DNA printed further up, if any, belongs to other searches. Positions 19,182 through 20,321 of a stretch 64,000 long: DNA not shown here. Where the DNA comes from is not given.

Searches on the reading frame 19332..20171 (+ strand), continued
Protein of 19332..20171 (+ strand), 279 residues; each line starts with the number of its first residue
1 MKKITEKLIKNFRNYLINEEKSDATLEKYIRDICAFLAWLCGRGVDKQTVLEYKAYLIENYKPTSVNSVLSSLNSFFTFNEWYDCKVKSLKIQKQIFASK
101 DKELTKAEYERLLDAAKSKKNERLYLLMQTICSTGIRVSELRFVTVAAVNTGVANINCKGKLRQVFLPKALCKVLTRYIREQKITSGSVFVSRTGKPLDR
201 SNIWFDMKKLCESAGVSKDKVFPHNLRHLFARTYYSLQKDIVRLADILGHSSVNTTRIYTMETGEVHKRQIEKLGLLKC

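Call 24: find_encoding_contigs(protein=P0059, flank=3000, max_places=10)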
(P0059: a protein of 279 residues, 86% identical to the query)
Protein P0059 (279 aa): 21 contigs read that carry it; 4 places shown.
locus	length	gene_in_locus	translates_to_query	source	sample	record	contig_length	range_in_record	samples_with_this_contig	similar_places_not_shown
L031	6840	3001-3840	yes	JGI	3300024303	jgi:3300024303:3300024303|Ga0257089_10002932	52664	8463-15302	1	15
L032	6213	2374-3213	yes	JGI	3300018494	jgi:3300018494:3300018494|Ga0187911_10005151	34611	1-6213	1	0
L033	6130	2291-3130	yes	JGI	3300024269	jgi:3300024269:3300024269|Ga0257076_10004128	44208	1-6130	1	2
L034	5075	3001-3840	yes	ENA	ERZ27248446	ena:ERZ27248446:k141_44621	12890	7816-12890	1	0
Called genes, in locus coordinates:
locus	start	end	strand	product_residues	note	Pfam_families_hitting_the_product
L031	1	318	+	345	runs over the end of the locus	PF02912:Phe_tRNA-synt_N, PF01409:tRNA-synt_2d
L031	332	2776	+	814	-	PF01588:tRNA_bind, PF03483:B3_4, PF03484:B5, PF17759:tRNA_synthFbeta, PF03147:FDX-ACB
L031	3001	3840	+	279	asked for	PF02899:Phage_int_SAM_1, PF13495:Phage_int_SAM_4 (faint), PF00589:Phage_integrase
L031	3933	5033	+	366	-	PF00404:Dockerin_1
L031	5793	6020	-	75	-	PF13560:HTH_31, PF12844:HTH_19, PF01381:HTH_3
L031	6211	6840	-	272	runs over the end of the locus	PF10609:ParA, PF13614:AAA_31 (faint), PF01656:CbiA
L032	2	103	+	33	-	?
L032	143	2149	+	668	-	PF03483:B3_4, PF03484:B5, PF17759:tRNA_synthFbeta, PF03147:FDX-ACB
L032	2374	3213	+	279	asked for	PF02899:Phage_int_SAM_1, PF13495:Phage_int_SAM_4 (faint), PF00589:Phage_integrase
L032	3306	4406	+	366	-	PF00404:Dockerin_1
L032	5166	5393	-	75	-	PF13560:HTH_31, PF12844:HTH_19, PF01381:HTH_3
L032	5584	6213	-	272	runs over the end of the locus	PF10609:ParA, PF13614:AAA_31 (faint), PF01656:CbiA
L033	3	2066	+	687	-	?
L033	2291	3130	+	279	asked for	PF02899:Phage_int_SAM_1, PF13495:Phage_int_SAM_4 (faint), PF00589:Phage_integrase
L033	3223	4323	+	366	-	PF00404:Dockerin_1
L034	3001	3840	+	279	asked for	PF02899:Phage_int_SAM_1, PF13495:Phage_int_SAM_4 (faint), PF00589:Phage_integrase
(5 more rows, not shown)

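Call 31: find_encoding_contigs(protein=P0002, flank=2500, max_places=10)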
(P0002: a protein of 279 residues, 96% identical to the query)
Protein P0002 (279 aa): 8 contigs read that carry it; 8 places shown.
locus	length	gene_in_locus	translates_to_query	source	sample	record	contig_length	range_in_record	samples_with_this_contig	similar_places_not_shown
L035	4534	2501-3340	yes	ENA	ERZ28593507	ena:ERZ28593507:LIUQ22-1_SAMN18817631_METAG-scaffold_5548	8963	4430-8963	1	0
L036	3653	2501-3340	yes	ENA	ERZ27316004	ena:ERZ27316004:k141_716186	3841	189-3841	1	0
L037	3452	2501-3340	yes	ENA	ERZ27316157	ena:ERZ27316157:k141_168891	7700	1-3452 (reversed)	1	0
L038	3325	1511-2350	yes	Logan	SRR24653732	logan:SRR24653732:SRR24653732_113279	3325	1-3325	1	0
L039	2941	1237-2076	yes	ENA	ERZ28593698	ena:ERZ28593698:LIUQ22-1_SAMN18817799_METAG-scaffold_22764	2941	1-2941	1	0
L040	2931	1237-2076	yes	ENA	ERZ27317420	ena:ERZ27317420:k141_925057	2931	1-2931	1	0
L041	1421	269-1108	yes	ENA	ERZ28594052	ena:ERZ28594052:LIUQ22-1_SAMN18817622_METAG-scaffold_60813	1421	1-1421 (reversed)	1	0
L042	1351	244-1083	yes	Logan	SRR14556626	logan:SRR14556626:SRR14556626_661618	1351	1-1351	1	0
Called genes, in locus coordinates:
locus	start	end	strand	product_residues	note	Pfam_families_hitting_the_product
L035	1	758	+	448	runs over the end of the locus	PF23023:Anti-Pycsar_Apyc1 (faint), PF00753:Lactamase_B, PF12706:Lactamase_B_2 (faint)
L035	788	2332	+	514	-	PF21461:HL_N-beta (faint), PF21764:Invasin_D4 (faint), PF26182:Ig_NUP210_5th (faint), PF02368:Big_2, PF26918:Ig_Eae (weak), PF02368:Big_2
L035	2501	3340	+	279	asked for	PF02899:Phage_int_SAM_1 (weak), PF13495:Phage_int_SAM_4 (weak), PF00589:Phage_integrase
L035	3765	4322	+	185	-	PF00440:TetR_N (faint)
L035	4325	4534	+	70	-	?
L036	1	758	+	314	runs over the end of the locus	?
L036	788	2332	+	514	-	PF21461:HL_N-beta (faint), PF21764:Invasin_D4 (faint), PF26182:Ig_NUP210_5th (faint), PF02368:Big_2, PF26918:Ig_Eae (weak), PF02368:Big_2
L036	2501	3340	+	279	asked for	PF02899:Phage_int_SAM_1 (weak), PF13495:Phage_int_SAM_4 (weak), PF00589:Phage_integrase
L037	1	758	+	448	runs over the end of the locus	PF23023:Anti-Pycsar_Apyc1 (faint), PF00753:Lactamase_B, PF12706:Lactamase_B_2 (faint)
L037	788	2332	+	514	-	PF21461:HL_N-beta (faint), PF21764:Invasin_D4 (faint), PF26182:Ig_NUP210_5th (faint), PF02368:Big_2, PF26918:Ig_Eae (weak), PF02368:Big_2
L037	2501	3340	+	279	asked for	PF02899:Phage_int_SAM_1 (weak), PF13495:Phage_int_SAM_4 (weak), PF00589:Phage_integrase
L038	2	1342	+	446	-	?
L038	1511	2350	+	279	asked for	PF02899:Phage_int_SAM_1 (weak), PF13495:Phage_int_SAM_4 (weak), PF00589:Phage_integrase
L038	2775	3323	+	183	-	?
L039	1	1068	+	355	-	?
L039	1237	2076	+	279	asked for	PF02899:Phage_int_SAM_1 (weak), PF13495:Phage_int_SAM_4 (weak), PF00589:Phage_integrase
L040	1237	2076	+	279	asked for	PF02899:Phage_int_SAM_1 (weak), PF13495:Phage_int_SAM_4 (weak), PF00589:Phage_integrase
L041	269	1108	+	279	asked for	PF02899:Phage_int_SAM_1 (weak), PF13495:Phage_int_SAM_4 (weak), PF00589:Phage_integrase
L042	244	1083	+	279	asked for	PF02899:Phage_int_SAM_1 (weak), PF13495:Phage_int_SAM_4 (weak), PF00589:Phage_integrase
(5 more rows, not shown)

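Call 32: find_encoding_contigs(protein=P0001, flank=2500, max_places=10)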
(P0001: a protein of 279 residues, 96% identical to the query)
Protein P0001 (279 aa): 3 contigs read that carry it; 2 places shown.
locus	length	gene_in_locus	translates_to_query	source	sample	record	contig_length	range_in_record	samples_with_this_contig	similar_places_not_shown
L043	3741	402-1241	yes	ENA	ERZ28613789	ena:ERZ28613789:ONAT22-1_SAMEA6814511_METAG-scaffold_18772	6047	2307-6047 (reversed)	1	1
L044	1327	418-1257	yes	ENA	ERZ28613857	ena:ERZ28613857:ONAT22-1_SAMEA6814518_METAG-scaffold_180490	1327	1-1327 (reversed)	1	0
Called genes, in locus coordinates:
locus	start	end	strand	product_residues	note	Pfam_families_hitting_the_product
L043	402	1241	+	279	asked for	PF02899:Phage_int_SAM_1 (weak), PF13495:Phage_int_SAM_4 (weak), PF00589:Phage_integrase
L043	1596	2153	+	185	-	PF00440:TetR_N (weak)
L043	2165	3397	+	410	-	PF00092:VWA, PF13519:VWA_2 (weak)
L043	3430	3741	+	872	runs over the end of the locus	?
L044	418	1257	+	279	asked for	PF02899:Phage_int_SAM_1 (weak), PF13495:Phage_int_SAM_4 (weak), PF00589:Phage_integrase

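Call 33: find_encoding_contigs(protein=P0029, flank=2500, max_places=10)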
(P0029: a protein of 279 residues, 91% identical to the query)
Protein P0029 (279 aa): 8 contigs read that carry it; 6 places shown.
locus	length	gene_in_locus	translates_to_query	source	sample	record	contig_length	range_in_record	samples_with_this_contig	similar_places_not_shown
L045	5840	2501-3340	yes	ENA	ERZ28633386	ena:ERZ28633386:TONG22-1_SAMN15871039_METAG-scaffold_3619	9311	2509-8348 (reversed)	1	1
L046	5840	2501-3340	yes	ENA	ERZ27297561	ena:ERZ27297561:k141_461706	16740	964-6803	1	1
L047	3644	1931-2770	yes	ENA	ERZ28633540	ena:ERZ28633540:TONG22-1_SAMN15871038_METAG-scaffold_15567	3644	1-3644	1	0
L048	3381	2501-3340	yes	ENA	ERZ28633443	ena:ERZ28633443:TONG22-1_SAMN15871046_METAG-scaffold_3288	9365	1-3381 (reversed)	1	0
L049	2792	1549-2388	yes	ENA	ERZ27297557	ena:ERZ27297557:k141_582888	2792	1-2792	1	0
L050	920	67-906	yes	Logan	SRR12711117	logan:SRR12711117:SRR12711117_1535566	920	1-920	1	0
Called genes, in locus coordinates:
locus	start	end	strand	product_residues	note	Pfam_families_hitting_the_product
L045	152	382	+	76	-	-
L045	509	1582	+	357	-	-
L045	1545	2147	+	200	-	-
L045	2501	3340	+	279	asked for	PF02899:Phage_int_SAM_1, PF13495:Phage_int_SAM_4 (weak), PF00589:Phage_integrase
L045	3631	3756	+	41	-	-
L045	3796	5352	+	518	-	PF18998:Flg_new_2 (weak), PF13306:LRR_5 (weak), PF00963:Cohesin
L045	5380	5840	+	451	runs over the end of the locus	PF00395:SLH, PF00963:Cohesin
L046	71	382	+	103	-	-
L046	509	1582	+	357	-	-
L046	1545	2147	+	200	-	-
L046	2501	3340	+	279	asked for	PF02899:Phage_int_SAM_1, PF13495:Phage_int_SAM_4 (weak), PF00589:Phage_integrase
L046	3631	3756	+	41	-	-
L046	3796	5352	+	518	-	PF18998:Flg_new_2 (weak), PF13306:LRR_5 (weak), PF00963:Cohesin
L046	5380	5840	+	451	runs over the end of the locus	PF00395:SLH, PF00963:Cohesin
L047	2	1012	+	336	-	?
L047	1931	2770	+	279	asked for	PF02899:Phage_int_SAM_1, PF13495:Phage_int_SAM_4 (weak), PF00589:Phage_integrase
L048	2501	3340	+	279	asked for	PF02899:Phage_int_SAM_1, PF13495:Phage_int_SAM_4 (weak), PF00589:Phage_integrase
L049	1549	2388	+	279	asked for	PF02899:Phage_int_SAM_1, PF13495:Phage_int_SAM_4 (weak), PF00589:Phage_integrase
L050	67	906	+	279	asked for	PF02899:Phage_int_SAM_1, PF13495:Phage_int_SAM_4 (weak), PF00589:Phage_integrase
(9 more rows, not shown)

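Call 34: find_encoding_contigs(protein=P0039, flank=2500, max_places=10)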
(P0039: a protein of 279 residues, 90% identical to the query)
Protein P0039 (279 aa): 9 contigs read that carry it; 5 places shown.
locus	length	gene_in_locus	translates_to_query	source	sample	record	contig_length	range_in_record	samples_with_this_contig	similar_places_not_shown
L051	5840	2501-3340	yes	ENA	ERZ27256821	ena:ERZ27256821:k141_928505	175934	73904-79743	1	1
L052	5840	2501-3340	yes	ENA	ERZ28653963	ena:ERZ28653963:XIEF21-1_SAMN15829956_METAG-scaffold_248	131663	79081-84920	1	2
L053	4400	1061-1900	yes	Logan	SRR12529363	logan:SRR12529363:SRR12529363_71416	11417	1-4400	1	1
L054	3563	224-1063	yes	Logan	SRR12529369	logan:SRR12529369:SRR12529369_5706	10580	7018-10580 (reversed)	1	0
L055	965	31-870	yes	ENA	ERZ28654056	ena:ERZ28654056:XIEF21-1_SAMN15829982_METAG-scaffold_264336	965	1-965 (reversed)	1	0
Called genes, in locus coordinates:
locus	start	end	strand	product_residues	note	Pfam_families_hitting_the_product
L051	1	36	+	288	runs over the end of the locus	PF02311:AraC_binding (weak), PF12833:HTH_18, PF00165:HTH_AraC (weak)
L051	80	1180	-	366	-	PF00990:GGDEF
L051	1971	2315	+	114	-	PF05534:HicB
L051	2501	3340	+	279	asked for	PF02899:Phage_int_SAM_1 (weak), PF13495:Phage_int_SAM_4 (faint), PF00589:Phage_integrase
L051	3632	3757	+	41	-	-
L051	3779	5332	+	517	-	PF18998:Flg_new_2 (faint), PF13306:LRR_5 (weak), PF00963:Cohesin (weak)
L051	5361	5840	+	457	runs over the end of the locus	PF00395:SLH, PF00963:Cohesin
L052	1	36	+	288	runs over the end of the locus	PF02311:AraC_binding (weak), PF12833:HTH_18, PF00165:HTH_AraC (weak)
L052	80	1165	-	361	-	PF00990:GGDEF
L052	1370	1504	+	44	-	PF04014:MazE_antitoxin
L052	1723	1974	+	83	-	PF07927:HicA_toxin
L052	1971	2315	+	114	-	PF05534:HicB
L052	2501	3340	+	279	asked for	PF02899:Phage_int_SAM_1 (weak), PF13495:Phage_int_SAM_4 (faint), PF00589:Phage_integrase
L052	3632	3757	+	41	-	-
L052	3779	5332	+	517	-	PF18998:Flg_new_2 (faint), PF13306:LRR_5 (weak), PF00963:Cohesin (weak)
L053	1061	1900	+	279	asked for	PF02899:Phage_int_SAM_1 (weak), PF13495:Phage_int_SAM_4 (faint), PF00589:Phage_integrase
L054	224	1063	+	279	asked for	PF02899:Phage_int_SAM_1 (weak), PF13495:Phage_int_SAM_4 (faint), PF00589:Phage_integrase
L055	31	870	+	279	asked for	PF02899:Phage_int_SAM_1 (weak), PF13495:Phage_int_SAM_4 (faint), PF00589:Phage_integrase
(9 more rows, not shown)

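Call 38: search_protein_families(library=ncbifam, proteins=[window:19332-20171:+])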
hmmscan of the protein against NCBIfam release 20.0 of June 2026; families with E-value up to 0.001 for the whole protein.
window:19332-20171:+ (279 aa): 10 families
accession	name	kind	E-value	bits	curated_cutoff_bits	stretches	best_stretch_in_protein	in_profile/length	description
NF040815.2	recomb_XerA_Arch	equivalog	5.5e-42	144.1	220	1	11-266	2-258/263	site-specific tyrosine recombinase/integron integrase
TIGR02225.1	recomb_XerD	equivalog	1.1e-38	133.3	329.6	1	11-263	2-275/290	site-specific tyrosine recombinase XerD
NF001399.0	PRK00283.1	subfamily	2.2e-36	125.7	279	1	4-265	4-286/300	tyrosine recombinase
TIGR02224.1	recomb_XerC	equivalog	5e-33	114.7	335.15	1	11-261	2-276/295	tyrosine recombinase XerC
NF003462.0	PRK05084.1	equivalog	2.7e-19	69.1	267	1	106-274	175-356/360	tyrosine recombinase XerS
NF002331.0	PRK01287.1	subfamily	1.8e-14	53.5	371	1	6-261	27-311/365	site-specific tyrosine recombinase XerC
TIGR02249.1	integrase_gron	subfamily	2.2e-14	53.6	265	1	205-261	244-299/315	integron integrase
NF007370.0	PRK09870.1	subfamily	2e-08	34.1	221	1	99-261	8-178/200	tyrosine-type DNA invertase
NF011946.0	PRK15417.1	equivalog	3.3e-08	33.1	435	1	207-261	261-314/337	integron integrase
NF007371.0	PRK09871.1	subfamily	1.2e-05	24.9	222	1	101-261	4-173/198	tyrosine-type DNA invertase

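Call 62: list_cluster_members(proteins=[window:19332-20171:+, P0016, P0020, P0025, P0035, P0050, P0066, P0070, P0097, P0108])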
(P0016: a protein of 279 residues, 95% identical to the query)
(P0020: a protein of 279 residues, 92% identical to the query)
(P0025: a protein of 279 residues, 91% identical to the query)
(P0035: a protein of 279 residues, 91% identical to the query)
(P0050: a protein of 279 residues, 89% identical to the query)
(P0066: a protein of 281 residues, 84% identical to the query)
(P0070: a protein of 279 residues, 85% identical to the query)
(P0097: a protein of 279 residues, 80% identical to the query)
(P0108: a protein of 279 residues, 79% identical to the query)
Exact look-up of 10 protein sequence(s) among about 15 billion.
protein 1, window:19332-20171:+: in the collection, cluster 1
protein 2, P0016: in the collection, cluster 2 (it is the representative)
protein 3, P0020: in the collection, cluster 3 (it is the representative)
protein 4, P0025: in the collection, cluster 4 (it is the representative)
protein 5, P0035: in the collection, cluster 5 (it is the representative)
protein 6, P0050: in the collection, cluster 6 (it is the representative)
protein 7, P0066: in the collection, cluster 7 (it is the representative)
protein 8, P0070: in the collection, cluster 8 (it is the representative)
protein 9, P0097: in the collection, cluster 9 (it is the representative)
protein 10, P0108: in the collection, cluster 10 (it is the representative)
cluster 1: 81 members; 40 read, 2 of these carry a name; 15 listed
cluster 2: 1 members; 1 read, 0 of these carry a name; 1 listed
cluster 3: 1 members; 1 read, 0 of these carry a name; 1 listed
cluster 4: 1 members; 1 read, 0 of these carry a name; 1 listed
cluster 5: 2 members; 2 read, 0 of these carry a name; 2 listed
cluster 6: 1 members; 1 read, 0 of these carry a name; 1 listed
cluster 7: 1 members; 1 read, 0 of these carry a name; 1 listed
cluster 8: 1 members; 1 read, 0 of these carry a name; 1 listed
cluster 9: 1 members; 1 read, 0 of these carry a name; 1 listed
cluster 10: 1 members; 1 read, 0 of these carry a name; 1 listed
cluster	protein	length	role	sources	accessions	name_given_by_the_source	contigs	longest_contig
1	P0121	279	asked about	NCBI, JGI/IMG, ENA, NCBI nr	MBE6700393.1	MAG: integrase [Ruminococcaceae bacterium] | integrase [Oscillospiraceae bacterium]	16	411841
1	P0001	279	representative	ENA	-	-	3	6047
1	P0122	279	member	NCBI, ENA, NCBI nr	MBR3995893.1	MAG: tyrosine-type recombinase/integrase [Clostridia bacterium] | tyrosine-type recombinase/integrase [Clostridia bacterium]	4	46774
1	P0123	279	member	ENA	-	-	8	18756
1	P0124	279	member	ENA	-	-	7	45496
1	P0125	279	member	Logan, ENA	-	-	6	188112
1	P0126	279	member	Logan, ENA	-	-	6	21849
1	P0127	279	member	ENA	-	-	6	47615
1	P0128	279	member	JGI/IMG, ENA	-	-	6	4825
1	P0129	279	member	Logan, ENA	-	-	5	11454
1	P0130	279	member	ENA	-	-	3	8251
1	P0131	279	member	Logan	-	-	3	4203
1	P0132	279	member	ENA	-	-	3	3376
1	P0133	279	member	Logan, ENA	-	-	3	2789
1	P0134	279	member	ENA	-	-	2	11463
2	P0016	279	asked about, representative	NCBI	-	-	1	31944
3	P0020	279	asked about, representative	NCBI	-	-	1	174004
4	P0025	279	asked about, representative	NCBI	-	-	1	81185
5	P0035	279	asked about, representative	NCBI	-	-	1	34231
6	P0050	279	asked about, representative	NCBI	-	-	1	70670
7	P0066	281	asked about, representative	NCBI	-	-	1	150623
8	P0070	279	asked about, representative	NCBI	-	-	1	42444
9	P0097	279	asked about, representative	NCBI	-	-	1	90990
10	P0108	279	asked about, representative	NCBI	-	-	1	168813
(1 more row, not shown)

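Call 63: find_encoding_contigs(protein=P0123, flank=1500, max_places=10)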
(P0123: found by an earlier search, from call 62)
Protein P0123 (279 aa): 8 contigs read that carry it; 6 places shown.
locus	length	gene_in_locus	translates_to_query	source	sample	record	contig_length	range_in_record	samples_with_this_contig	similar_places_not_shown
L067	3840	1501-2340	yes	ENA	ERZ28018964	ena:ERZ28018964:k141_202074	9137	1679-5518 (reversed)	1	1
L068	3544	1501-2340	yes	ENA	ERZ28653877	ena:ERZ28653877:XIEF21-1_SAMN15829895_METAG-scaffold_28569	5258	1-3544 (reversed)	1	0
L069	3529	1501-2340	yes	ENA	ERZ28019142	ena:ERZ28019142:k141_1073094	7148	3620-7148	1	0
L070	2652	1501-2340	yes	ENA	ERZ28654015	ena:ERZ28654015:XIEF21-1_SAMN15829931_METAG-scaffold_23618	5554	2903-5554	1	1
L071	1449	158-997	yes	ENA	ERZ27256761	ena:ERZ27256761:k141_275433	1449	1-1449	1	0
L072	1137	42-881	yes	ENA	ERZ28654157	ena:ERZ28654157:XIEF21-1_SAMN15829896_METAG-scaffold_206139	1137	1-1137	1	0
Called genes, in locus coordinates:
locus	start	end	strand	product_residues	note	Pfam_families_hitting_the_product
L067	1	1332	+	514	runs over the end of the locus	PF21461:HL_N-beta (faint), PF26182:Ig_NUP210_5th (faint), PF02368:Big_2, PF26918:Ig_Eae (weak), PF02368:Big_2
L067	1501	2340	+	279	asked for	PF02899:Phage_int_SAM_1 (weak), PF13495:Phage_int_SAM_4 (faint), PF00589:Phage_integrase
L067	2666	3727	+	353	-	PF21194:TadZ-like_ARD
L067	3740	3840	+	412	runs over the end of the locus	PF00437:T2SSE, PF27713:UCP018868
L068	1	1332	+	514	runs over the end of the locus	PF21461:HL_N-beta (faint), PF26182:Ig_NUP210_5th (faint), PF02368:Big_2, PF26918:Ig_Eae (weak), PF02368:Big_2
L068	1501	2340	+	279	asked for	PF02899:Phage_int_SAM_1 (weak), PF13495:Phage_int_SAM_4 (faint), PF00589:Phage_integrase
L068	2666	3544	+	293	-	?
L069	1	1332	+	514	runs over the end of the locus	PF21461:HL_N-beta (faint), PF26182:Ig_NUP210_5th (faint), PF02368:Big_2, PF26918:Ig_Eae (weak), PF02368:Big_2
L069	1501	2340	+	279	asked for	PF02899:Phage_int_SAM_1 (weak), PF13495:Phage_int_SAM_4 (faint), PF00589:Phage_integrase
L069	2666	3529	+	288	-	?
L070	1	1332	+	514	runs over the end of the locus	PF21461:HL_N-beta (faint), PF26182:Ig_NUP210_5th (faint), PF02368:Big_2, PF26918:Ig_Eae (weak), PF02368:Big_2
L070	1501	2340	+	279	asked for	PF02899:Phage_int_SAM_1 (weak), PF13495:Phage_int_SAM_4 (faint), PF00589:Phage_integrase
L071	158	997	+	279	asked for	PF02899:Phage_int_SAM_1 (weak), PF13495:Phage_int_SAM_4 (faint), PF00589:Phage_integrase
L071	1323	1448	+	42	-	?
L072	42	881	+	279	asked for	PF02899:Phage_int_SAM_1 (weak), PF13495:Phage_int_SAM_4 (faint), PF00589:Phage_integrase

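Call 64: find_encoding_contigs(protein=P0124, flank=1500, max_places=10)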
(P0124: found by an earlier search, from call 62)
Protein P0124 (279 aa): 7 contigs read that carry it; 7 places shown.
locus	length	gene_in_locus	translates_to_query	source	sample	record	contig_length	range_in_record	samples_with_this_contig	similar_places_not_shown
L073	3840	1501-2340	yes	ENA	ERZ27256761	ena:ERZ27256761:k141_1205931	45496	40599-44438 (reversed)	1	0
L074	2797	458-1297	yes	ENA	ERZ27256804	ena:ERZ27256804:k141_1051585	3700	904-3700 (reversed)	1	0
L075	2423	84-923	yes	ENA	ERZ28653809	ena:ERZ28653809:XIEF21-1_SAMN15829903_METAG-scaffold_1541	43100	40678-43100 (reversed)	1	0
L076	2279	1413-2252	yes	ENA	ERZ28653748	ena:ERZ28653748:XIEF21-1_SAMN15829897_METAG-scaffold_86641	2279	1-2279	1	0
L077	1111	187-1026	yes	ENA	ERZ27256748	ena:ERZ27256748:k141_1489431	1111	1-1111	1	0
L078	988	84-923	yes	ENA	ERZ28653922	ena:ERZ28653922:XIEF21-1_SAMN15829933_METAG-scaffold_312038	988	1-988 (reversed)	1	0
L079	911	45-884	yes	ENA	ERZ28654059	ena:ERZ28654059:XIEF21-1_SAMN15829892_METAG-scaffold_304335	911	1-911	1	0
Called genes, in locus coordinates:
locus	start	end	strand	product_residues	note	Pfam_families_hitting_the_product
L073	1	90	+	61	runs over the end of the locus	-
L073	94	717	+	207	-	PF00239:Resolvase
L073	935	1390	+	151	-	PF06908:YpsA (weak)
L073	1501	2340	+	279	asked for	PF02899:Phage_int_SAM_1 (weak), PF13495:Phage_int_SAM_4 (weak), PF00589:Phage_integrase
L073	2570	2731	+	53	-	-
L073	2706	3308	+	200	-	-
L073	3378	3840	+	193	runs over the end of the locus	-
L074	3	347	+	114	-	?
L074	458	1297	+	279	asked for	PF02899:Phage_int_SAM_1 (weak), PF13495:Phage_int_SAM_4 (weak), PF00589:Phage_integrase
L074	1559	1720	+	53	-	-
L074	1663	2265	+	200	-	-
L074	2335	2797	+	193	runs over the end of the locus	-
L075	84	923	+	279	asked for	PF02899:Phage_int_SAM_1 (weak), PF13495:Phage_int_SAM_4 (weak), PF00589:Phage_integrase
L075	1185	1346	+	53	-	-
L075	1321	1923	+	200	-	-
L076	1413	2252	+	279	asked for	PF02899:Phage_int_SAM_1 (weak), PF13495:Phage_int_SAM_4 (weak), PF00589:Phage_integrase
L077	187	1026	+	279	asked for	PF02899:Phage_int_SAM_1 (weak), PF13495:Phage_int_SAM_4 (weak), PF00589:Phage_integrase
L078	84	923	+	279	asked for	PF02899:Phage_int_SAM_1 (weak), PF13495:Phage_int_SAM_4 (weak), PF00589:Phage_integrase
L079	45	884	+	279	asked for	PF02899:Phage_int_SAM_1 (weak), PF13495:Phage_int_SAM_4 (weak), PF00589:Phage_integrase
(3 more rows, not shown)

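Call 68: find_encoding_contigs(protein=P0127, flank=2500, max_places=10)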
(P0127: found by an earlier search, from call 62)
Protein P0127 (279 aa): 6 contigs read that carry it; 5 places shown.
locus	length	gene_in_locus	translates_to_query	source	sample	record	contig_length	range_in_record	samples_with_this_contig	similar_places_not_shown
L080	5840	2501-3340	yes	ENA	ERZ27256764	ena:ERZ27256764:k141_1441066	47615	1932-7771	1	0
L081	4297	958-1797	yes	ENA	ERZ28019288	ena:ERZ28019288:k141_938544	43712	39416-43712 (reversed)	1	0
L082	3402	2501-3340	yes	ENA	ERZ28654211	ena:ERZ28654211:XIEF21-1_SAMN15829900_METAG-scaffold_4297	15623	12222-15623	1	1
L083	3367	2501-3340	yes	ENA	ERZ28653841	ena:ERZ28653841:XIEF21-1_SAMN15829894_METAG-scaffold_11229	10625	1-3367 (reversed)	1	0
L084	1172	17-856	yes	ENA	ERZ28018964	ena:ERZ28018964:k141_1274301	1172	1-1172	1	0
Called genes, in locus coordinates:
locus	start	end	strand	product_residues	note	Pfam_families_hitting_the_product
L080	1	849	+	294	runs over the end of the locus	PF00575:S1 (weak)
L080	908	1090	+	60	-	-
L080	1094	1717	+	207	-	PF00239:Resolvase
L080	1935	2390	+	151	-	PF06908:YpsA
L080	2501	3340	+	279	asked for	PF02899:Phage_int_SAM_1 (weak), PF13495:Phage_int_SAM_4 (weak), PF00589:Phage_integrase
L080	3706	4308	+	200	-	-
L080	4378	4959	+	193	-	-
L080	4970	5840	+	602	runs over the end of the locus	PF19993:DO-GTPase2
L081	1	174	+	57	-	?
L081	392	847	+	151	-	PF06908:YpsA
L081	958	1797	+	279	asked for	PF02899:Phage_int_SAM_1 (weak), PF13495:Phage_int_SAM_4 (weak), PF00589:Phage_integrase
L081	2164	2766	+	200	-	-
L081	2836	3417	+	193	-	-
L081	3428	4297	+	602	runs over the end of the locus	PF19993:DO-GTPase2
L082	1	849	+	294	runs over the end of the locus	PF00575:S1 (weak)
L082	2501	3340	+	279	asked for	PF02899:Phage_int_SAM_1 (weak), PF13495:Phage_int_SAM_4 (weak), PF00589:Phage_integrase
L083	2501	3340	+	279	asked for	PF02899:Phage_int_SAM_1 (weak), PF13495:Phage_int_SAM_4 (weak), PF00589:Phage_integrase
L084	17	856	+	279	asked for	PF02899:Phage_int_SAM_1 (weak), PF13495:Phage_int_SAM_4 (weak), PF00589:Phage_integrase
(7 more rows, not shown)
